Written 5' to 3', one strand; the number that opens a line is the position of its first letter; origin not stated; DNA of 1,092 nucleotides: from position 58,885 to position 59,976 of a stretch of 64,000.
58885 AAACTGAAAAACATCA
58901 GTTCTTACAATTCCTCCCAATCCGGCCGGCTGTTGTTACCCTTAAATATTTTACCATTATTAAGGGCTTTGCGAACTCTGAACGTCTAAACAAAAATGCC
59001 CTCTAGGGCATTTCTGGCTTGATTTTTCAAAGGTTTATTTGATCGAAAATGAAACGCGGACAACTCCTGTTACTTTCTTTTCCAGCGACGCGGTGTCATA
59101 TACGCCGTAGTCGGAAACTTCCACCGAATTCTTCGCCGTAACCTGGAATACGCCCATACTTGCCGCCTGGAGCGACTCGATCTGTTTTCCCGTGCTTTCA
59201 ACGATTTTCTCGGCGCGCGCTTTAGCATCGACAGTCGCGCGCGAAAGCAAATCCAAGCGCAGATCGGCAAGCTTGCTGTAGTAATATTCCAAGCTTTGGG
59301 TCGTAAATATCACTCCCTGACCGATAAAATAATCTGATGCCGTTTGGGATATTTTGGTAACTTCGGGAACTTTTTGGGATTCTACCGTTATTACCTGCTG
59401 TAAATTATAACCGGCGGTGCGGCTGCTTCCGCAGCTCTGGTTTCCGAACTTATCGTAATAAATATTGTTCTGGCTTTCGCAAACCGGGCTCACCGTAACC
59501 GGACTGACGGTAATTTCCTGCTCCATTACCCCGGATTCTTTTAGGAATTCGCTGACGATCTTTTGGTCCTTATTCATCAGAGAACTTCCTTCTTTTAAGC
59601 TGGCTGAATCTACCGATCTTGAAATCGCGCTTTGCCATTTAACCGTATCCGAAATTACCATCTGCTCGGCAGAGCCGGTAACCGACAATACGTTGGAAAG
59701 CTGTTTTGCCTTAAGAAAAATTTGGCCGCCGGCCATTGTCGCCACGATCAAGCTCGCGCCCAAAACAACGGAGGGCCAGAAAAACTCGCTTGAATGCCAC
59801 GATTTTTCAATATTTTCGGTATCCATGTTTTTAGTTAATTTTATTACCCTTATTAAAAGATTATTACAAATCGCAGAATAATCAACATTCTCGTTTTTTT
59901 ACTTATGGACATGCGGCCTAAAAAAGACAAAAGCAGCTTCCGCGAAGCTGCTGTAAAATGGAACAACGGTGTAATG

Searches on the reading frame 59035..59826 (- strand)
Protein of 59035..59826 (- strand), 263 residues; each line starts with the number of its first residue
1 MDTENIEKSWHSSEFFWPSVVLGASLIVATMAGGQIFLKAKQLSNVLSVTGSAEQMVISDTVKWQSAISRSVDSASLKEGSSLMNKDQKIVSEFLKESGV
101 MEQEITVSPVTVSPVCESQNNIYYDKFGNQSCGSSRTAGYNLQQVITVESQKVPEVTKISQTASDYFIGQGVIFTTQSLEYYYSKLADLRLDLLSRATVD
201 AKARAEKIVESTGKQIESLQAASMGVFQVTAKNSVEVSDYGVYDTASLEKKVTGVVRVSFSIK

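Call 14: search_protein_families(library=pfam, proteins=[window:59035-59826:-], max_evalue=0.001)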
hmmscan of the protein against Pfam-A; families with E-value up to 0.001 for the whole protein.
window:59035-59826:- (263 aa): 1 family
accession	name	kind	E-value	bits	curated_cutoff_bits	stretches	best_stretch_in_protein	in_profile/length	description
PF04402.19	SIMPL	-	3e-15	57.5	25.2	1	47-228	1-161/205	Protein of unknown function (DUF541)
